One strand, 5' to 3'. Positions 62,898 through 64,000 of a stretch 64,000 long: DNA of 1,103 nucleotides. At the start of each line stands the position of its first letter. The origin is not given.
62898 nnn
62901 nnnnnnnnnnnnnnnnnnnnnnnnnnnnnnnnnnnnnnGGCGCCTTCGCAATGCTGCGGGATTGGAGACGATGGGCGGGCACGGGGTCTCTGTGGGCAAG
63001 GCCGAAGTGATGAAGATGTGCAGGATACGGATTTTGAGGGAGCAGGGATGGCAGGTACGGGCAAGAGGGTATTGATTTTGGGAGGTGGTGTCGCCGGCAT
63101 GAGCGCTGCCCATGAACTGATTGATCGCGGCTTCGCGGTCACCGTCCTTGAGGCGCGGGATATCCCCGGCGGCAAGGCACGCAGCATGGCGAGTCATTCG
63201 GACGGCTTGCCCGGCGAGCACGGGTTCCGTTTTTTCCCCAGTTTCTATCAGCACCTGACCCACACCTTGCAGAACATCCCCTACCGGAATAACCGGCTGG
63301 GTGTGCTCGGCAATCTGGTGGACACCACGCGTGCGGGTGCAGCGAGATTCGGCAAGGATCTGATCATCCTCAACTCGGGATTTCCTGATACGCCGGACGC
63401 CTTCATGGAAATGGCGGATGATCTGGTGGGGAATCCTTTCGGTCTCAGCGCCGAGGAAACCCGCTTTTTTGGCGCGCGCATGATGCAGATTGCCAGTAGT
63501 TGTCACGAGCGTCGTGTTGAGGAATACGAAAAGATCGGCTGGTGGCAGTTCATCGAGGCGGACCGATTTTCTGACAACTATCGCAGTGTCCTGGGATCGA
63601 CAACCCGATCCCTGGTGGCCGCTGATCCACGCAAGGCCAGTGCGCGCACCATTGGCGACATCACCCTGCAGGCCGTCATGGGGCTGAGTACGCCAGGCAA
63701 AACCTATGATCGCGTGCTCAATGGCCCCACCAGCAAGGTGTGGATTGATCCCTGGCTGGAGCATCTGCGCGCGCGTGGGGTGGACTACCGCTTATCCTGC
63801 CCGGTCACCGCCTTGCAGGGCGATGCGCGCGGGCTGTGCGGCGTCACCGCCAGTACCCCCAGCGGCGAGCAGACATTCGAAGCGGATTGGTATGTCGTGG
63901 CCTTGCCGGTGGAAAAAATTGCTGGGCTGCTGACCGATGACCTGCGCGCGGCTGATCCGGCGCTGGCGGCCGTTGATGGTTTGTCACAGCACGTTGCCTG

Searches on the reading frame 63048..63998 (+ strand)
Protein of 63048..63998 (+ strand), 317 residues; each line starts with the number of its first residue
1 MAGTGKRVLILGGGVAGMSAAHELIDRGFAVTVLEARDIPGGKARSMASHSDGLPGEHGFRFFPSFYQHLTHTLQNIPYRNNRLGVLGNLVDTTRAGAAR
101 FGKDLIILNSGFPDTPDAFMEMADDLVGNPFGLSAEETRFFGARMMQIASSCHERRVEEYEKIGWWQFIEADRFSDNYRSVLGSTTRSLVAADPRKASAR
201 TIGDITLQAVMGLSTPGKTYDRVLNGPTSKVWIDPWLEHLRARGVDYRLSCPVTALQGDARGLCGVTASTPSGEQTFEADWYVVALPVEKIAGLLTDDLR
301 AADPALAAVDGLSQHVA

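Call 44: search_protein_families(library=pfam, proteins=[window:63048-63998:+])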
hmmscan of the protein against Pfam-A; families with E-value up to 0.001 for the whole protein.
window:63048-63998:+ (317 aa): 10 families
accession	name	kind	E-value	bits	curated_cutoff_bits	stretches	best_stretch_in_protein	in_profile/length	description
PF01593.30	Amino_oxidase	-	3e-18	66.8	19.8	1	15-310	1-277/443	Flavin containing amine oxidoreductase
PF13450.12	NAD_binding_8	-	1.7e-12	47.9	21.9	1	10-75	1-66/68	NAD(P)-binding Rossmann-like domain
PF01266.30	DAO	-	2.5e-12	47.4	27.9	1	7-44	1-38/353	FAD dependent oxidoreductase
PF07992.20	Pyr_redox_2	-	5.1e-08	33.1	26.1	1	7-42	2-38/291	Pyridine nucleotide-disulphide oxidoreductase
PF00890.30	FAD_binding_2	-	5.6e-07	29.5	20.4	1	8-39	2-33/414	FAD binding domain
PF01494.25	FAD_binding_3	-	4.5e-06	26.6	22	1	7-46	3-42/349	FAD binding domain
PF03486.20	HI0933_like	-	5.4e-06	26.5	50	0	7-44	2-39/244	HI0933-like protein Rossmann domain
PF12831.13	FAD_oxidored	-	5.9e-06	26.3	27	1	8-80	2-71/416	FAD dependent oxidoreductase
PF00070.33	Pyr_redox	-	1.1e-05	26.2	22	0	7-41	1-35/82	Pyridine nucleotide-disulphide oxidoreductase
PF06100.17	MCRA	-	0.00055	19.4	23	0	6-80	2-79/495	MCRA family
